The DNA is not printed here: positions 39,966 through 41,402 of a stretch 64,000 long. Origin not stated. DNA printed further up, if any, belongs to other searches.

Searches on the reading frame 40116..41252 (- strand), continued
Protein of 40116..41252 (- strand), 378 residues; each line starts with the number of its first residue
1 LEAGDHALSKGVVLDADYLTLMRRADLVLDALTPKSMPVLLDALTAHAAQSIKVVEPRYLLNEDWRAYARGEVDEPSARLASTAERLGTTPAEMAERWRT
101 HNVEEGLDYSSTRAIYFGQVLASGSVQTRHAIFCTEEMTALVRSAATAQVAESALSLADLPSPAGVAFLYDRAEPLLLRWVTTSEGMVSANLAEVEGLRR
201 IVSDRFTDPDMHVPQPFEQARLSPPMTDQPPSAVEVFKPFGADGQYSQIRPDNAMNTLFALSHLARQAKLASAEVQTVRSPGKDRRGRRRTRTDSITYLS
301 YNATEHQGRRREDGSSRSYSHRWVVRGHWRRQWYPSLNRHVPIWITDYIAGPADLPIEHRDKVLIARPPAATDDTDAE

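Call 39: find_encoding_contigs(protein=P0046, flank=10000, max_places=4)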
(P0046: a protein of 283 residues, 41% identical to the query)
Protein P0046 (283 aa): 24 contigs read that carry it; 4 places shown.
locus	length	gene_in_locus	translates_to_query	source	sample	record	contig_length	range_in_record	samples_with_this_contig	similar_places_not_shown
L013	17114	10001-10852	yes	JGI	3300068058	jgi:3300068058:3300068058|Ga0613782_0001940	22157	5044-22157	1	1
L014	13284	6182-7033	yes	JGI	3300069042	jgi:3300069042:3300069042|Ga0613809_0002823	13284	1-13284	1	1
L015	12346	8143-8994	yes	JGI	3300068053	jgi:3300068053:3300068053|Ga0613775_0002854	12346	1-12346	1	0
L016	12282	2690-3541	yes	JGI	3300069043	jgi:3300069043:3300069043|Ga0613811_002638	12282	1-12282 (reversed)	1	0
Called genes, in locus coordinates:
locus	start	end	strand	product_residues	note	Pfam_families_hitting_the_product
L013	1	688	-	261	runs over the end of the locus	PF03837:RecT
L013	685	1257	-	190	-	PF05551:zf-His_Me_endon (weak), PF13392:HNH_3, PF00847:AP2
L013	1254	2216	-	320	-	PF09588:YqaJ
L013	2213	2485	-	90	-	PF02467:Whib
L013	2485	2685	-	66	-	-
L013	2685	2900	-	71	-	-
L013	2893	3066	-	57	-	-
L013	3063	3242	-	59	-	-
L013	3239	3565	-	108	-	-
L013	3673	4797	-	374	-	PF00712:DNA_pol3_beta, PF02767:DNA_pol3_beta_2 (faint)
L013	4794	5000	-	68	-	-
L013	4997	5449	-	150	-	-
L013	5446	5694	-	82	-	-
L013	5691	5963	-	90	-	-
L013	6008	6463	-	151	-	PF01541:GIY-YIG (faint)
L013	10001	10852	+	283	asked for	-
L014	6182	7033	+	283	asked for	-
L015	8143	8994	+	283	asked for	-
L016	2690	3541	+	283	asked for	-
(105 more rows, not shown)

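Call 41: search_solved_structures(query=A1, max_evalue=10, show_alignments=3)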
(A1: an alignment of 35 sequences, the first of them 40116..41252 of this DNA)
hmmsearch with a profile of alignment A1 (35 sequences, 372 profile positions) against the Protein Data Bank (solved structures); distinct sequences matched with E-value up to 10: 2.
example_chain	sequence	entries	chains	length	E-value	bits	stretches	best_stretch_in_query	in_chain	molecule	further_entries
3oxh_A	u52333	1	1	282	1.7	11.5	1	124-172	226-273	RV0577 PROTEIN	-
8a3k_UNK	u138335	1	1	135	1.9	11.3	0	39-89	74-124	sc-apCC-4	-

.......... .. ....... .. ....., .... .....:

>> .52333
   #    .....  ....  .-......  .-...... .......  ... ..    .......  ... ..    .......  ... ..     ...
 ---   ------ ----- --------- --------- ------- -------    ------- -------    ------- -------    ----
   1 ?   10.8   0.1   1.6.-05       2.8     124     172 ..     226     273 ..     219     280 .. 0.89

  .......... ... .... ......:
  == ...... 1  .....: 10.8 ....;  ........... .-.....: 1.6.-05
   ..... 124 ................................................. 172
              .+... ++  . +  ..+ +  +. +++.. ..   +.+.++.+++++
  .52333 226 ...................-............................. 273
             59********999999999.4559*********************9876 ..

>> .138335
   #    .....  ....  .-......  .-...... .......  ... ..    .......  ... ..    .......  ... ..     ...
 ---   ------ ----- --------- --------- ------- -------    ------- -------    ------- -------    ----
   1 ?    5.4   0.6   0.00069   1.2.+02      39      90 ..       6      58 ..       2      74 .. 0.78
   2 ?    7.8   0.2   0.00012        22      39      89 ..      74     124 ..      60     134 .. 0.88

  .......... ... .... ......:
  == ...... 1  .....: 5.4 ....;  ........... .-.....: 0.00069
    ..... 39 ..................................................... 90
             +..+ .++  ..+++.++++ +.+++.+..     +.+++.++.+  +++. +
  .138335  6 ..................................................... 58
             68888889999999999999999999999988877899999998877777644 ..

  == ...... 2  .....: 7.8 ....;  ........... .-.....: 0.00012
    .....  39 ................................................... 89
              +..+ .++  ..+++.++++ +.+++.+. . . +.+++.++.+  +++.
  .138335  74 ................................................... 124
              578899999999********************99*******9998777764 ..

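Call 44: fold_search(model_id=the predicted structure, library=pdb)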
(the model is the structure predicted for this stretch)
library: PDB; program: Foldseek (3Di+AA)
matches with E <= 10: 343; with E <= 0.001: 0
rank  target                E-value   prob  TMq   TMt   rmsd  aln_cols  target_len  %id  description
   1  6klc                  5.9e-01  0.03  0.10  0.04  22.1       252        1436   10  Structure of apo Lassa virus polymerase (released 2020-03-18)
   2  6ndv                  7.3e-01  0.10  0.12  0.22  14.7       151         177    8  FlgE D2 domain K336A mutant (released 2019-08-21)
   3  6ndw                  7.3e-01  0.10  0.12  0.22  14.7       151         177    8  Crystal structure of the wild type D2 domain (A168-T344) of the flagellar hook protein FlgE from Treponema denticola (released 2019-08-14)
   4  2z4h_B                7.3e-01  0.02  0.07  0.11  21.7       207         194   10  Crystal structure of the Cpx pathway activator NlpE from Escherichia coli (released 2007-09-04)
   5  1se8                  7.7e-01  0.04  0.11  0.17  15.7       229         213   10  Structure of single-stranded DNA-binding protein (SSB) from D. radiodurans (released 2004-06-15)
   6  8yqt_A                8.2e-01  0.02  0.09  0.04  30.5       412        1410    8  African swine fever virus RNA Polymerase-M1249L complex2 (released 2024-11-06)
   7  8xy6_A                9.7e-01  0.02  0.11  0.04  30.1       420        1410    9  ASFV RNAP M1249L C-tail occupied complex3 (MCOC3) (released 2025-01-22)
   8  2fme_B                1.1e+00  0.03  0.09  0.10  18.5       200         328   10  Crystal structure of the mitotic kinesin eg5 (ksp) in complex with mg-adp and (r)-4-(3-hydroxyphenyl)-n,n,7,8-tetramet (released 2006-04-18)
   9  2h9u                  1.4e+00  0.13  0.07  0.21   7.6        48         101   21  Crystal structure of the archaea specific DNA binding protein (released 2007-06-12)
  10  6n9j_B                1.4e+00  0.05  0.10  0.10   5.5        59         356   15  X-ray structure of a secreted C11 cysteine protease from Bacteroides thetaiotaomicron in complex with an irreversible  (released 2019-12-11)
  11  3bk5                  1.5e+00  0.04  0.08  0.12  12.2       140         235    8  Crystal structure of putative outer membrane lipoprotein-sorting protein domain from Vibrio parahaemolyticus (released 2008-02-05)
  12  7ela_A                1.6e+00  0.02  0.09  0.04  20.8       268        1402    9  Structure of Lassa virus polymerase in complex with 3'-vRNA and Z mutant (F36A) (released 2021-05-05)
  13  6hkx_B                1.8e+00  0.02  0.09  0.11  19.0       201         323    9  Eg5-inhibitor complex (released 2019-09-25)
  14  4a28_B                1.9e+00  0.02  0.11  0.12  18.0       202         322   10  Eg5-2 (released 2012-10-31)
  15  2e2i_A                2.0e+00  0.04  0.09  0.04  16.6       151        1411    8  RNA polymerase II elongation complex in 5 mM Mg+2 with 2'-dGTP (released 2006-12-19)
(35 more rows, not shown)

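Call 49: search_solved_structures(query=A2, max_evalue=10, show_alignments=3)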
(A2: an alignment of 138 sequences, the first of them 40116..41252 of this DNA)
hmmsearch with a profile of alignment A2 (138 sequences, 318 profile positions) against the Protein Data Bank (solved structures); distinct sequences matched with E-value up to 10: 0.

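Call 58: find_encoding_contigs(protein=P0030, flank=5000, max_places=2)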
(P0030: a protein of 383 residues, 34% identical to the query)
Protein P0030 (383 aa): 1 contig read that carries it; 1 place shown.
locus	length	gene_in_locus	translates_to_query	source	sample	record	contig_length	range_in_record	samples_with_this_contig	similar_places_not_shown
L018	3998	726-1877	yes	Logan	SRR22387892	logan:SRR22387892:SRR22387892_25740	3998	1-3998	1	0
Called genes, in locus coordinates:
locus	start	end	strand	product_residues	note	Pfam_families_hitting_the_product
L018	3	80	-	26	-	?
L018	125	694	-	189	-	PF01844:HNH, PF14279:HNH_5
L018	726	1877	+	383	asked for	PF26125:AcrVA2-like (weak)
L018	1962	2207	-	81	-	-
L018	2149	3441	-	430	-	-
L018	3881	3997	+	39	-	?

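Call 59: find_encoding_contigs(protein=P0064, flank=5000, max_places=2)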
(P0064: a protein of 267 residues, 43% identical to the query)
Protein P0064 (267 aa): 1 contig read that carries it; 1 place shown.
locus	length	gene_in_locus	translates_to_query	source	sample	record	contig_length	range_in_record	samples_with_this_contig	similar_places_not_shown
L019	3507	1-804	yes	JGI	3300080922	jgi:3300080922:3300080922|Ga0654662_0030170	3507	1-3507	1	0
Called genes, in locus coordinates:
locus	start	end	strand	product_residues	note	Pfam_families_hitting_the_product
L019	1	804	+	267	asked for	PF26125:AcrVA2-like (weak)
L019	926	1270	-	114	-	-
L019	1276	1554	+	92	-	-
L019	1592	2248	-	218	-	PF19865:DUF6338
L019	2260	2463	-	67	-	-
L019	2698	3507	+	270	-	?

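Call 60: find_encoding_contigs(protein=P0014, flank=10000, max_places=2)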
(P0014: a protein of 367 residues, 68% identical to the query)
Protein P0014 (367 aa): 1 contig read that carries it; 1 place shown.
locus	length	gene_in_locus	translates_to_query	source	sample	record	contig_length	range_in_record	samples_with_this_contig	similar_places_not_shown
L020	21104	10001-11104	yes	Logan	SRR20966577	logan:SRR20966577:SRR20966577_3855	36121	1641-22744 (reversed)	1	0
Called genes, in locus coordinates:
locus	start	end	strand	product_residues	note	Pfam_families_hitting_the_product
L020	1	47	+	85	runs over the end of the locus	-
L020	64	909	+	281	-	PF14243:R2K_3, PF18299:R2K_2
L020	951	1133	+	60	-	-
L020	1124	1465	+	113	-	-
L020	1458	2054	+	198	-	-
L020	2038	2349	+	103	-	-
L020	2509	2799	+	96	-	-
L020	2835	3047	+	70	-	-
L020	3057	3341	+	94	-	-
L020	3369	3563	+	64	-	-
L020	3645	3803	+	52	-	-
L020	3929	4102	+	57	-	-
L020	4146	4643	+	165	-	-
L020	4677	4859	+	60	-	-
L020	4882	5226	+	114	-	-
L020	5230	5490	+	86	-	-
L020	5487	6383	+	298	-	PF14243:R2K_3, PF18299:R2K_2 (weak)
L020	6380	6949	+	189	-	-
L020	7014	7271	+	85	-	-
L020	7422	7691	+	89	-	-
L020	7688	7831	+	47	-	-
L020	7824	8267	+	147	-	-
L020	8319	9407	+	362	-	-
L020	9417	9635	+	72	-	-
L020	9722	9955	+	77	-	-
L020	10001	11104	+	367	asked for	-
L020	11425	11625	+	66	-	-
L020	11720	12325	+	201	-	-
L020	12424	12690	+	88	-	-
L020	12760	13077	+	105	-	-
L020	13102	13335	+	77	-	-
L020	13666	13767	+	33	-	-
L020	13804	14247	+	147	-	-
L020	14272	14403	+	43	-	-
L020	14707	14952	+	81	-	-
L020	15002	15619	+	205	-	-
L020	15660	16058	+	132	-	-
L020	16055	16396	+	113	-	-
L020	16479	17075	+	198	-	PF00392:GntR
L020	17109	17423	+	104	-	-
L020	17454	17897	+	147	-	-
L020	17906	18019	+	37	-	-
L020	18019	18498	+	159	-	-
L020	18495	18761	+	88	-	-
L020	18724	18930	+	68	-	-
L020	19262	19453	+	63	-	-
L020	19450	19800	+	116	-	-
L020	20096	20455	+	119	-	-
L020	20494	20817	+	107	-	-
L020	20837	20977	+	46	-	-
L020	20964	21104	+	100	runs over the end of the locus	PF13560:HTH_31 (weak), PF01381:HTH_3 (weak)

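Call 63: search_protein_families(library=pfam, proteins=[window:40116-41252:-, P0030, P0064], max_evalue=10)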
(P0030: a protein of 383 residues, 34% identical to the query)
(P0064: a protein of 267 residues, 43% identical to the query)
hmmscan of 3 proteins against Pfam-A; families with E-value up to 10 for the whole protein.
window:40116-41252:- (378 aa): 1 family
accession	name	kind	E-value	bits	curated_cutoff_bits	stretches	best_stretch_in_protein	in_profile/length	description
PF24410.1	wHTH-HSP90_Na-assoc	-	0.065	14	23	1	76-99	28-51/55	wHTH-Hsp90_Na associated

P0030 (383 aa): 1 family
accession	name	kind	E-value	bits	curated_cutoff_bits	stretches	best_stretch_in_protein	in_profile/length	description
PF12765.13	Cohesin_HEAT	-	0.06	14.2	21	1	222-245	16-39/42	HEAT repeat associated with sister chromatid cohesion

P0064 (267 aa): 0 families

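Call 65: find_related_loci(query=A1, collection=genome_contigs, flank=10000)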
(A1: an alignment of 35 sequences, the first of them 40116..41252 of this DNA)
Query A1 (378 aa) in genome_contigs; peptide patterns used: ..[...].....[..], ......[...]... (x = any residue, [..] = any of these).
127 stretches matched a pattern; 110 encode a relative of the query (tblastn E <= 1e-3); the best 80 are kept; 80 distinct loci.
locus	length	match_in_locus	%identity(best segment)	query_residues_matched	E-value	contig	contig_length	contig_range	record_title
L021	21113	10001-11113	82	8-377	0e+0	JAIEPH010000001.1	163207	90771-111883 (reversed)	MAG: Mycobacteriaceae bacterium isolate co.spades.DASTOOL.1kb_178 c_000000444987, whole genome shotgun sequence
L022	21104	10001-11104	78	7-374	0e+0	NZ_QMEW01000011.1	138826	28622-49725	Mycolicibacterium sp. GF69 contig_11_length_138826_depth_1.79x, whole genome shotgun sequence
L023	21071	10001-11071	71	17-374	2e-164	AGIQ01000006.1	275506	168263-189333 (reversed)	Mycolicibacterium rhodesiae JS60 ctg132, whole genome shotgun sequence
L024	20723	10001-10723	45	125-365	7e-52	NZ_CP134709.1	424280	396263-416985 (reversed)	Rhodococcus opacus strain DSM 43205 plasmid pHG202, complete sequence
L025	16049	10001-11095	32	19-365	5e-49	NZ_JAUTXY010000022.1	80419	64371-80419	Rhodococcus artemisiae strain YIM65754 NODE_22_length_80419_cov_28.908347, whole genome shotgun sequence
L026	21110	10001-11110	32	19-365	4e-46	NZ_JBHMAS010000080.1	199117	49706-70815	Rhodococcus baikonurensis strain JCM 11411 platanus_K_25_97_80, whole genome shotgun sequence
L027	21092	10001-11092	33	19-365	6e-45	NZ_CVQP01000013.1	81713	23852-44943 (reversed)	Rhodococcus sp. RD6.2, whole genome shotgun sequence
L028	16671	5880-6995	31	19-369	2e-39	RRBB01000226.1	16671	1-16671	Rhodococcus sp. WS4 NODE_226_length_16671_cov_12.05_ID_34827, whole genome shotgun sequence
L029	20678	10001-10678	39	157-365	7e-37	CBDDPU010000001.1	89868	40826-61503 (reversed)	MAG: Dehalococcoidia bacterium isolate f7799225-1c54-49ab-8ee4-b01798a0f060 genome assembly, contig: contig_1, whole gen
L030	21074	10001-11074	30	19-356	3e-33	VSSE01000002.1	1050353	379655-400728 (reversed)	Rhodococcus opacus strain DSM 44188 tig00000003, whole genome shotgun sequence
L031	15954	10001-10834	30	112-377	1e-29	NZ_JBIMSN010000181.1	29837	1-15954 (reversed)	Antrihabitans spumae strain NCIMB 15450 platanus_K_25_97_181, whole genome shotgun sequence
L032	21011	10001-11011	30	23-363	9e-27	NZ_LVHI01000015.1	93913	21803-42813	Rhodococcoides kyotonense strain KB10 scaffold22.1, whole genome shotgun sequence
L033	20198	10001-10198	62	316-377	4e-21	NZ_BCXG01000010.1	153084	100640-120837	Rhodococcus tukisamuensis NBRC 100609, whole genome shotgun sequence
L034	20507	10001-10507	40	204-369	1e-17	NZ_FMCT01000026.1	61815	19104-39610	Micromonospora carbonacea strain DSM 43168, whole genome shotgun sequence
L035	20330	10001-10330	40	258-365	2e-17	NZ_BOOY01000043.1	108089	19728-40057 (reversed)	Spirilliplanes yamanashiensis strain NBRC 15828 sequence43, whole genome shotgun sequence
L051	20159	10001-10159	57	315-367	8e-15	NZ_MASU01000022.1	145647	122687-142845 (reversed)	Prauserella flavalba strain YIM 121212 BA062_c22, whole genome shotgun sequence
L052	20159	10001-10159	57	315-367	7e-15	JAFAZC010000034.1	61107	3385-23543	MAG: Kutzneria sp. isolate CP_BM_RX_R8_31 BM_RX_R8_k147_930295, whole genome shotgun sequence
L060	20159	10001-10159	53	315-367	1e-13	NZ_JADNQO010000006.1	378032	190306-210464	Amycolatopsis sp. cmx-11-51 cmx-11-51_NODE_6_length_378032_cov_34.829767, whole genome shotgun sequence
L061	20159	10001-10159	53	315-367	2e-13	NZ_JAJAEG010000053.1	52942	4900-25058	Lentzea alba strain HBU208010 Scaffold53, whole genome shotgun sequence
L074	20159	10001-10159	51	315-367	5e-12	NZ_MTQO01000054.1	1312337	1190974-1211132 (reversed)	Actinosynnema sp. ALI-1.44 Contig58, whole genome shotgun sequence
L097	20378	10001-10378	32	241-365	1e-8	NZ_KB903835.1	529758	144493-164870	Longispora albida DSM 44784 A3G1DRAFT_scaffold_5.6, whole genome shotgun sequence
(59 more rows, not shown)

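Call 75: find_encoding_contigs(protein=P0028, flank=8000, max_places=2)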
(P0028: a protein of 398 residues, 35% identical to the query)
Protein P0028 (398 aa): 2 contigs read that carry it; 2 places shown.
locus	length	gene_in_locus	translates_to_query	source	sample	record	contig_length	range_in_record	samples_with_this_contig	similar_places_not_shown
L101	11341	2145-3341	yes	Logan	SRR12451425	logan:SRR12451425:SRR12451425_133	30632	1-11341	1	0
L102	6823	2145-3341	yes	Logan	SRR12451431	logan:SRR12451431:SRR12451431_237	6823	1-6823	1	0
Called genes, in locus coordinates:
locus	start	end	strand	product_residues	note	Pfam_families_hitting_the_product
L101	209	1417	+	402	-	-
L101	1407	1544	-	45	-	-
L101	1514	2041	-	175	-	PF13560:HTH_31 (weak)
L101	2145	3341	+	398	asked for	-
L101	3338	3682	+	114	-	-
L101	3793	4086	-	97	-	-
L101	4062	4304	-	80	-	-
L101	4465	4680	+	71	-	-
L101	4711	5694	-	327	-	-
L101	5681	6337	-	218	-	-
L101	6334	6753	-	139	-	-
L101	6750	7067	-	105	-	-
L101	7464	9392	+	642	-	-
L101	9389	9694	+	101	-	-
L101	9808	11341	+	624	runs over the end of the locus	-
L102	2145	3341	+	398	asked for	-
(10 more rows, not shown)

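Call 76: find_encoding_contigs(protein=P0075, flank=8000, max_places=2)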
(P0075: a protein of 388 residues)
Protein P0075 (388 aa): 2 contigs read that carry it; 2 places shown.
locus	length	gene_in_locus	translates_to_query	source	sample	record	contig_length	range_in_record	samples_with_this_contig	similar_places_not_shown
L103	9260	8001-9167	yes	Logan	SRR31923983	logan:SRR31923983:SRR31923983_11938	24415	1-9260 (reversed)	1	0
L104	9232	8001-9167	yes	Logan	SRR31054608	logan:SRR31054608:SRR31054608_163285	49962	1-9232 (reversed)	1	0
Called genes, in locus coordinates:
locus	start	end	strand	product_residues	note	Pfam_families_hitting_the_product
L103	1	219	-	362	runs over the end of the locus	-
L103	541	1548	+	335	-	PF10298:WhiA_N, PF14527:LAGLIDADG_WhiA, PF02650:HTH_WhiA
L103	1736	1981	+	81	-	-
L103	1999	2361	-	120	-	-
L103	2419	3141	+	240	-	PF21790:OGG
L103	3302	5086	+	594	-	-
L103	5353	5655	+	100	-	-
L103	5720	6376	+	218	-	-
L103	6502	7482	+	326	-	-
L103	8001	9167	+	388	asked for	-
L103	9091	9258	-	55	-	?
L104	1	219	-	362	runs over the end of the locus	-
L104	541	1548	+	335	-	PF10298:WhiA_N, PF14527:LAGLIDADG_WhiA, PF02650:HTH_WhiA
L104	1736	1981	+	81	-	-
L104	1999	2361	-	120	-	-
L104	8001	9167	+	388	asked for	-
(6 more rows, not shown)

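Call 77: predict_structure(alignment_id=A4)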
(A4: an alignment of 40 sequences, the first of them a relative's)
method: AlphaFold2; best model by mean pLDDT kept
length: 283 residues; sequences in the alignment: 40
mean_pLDDT: 87.2   pTM: 0.72
mean pLDDT of the five models: 87.2, 86.8, 84.1, 80.7, 80.7
residues with pLDDT >= 90: 193; 70-90: 61; 50-70: 11; < 50: 18
segments of 3 or more residues with pLDDT < 50: 225-233, 275-283
pLDDT, mean of each block of 10 residues (from residue 1): 94 92 81 94 93 91 90 96 95 89 92 92 93 95 92 91 91 95 89 95 94 94 50 63 92 94 79 51 34
secondary structure, 60 per line:
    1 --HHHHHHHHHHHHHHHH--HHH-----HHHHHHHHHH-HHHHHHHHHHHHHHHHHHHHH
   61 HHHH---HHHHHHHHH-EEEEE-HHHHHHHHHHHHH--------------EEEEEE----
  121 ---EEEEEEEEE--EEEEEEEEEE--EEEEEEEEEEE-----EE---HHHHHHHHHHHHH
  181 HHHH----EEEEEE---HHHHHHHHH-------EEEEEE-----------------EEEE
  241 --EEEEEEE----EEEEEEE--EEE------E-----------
elements in order: H3-18 H29-38 H40-64 H68-76 E78-82 H84-96 E111-116 E124-132 E135-144 E147-157 H168-184 E189-194 H198-206 E214-219 E237-240 E243-249 E254-260 E263-265

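Call 93: search_protein_families(library=padloc, proteins=[window:40116-41252:-], max_evalue=0.01)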
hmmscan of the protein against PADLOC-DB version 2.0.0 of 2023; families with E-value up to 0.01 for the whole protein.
window:40116-41252:- (378 aa): 0 families
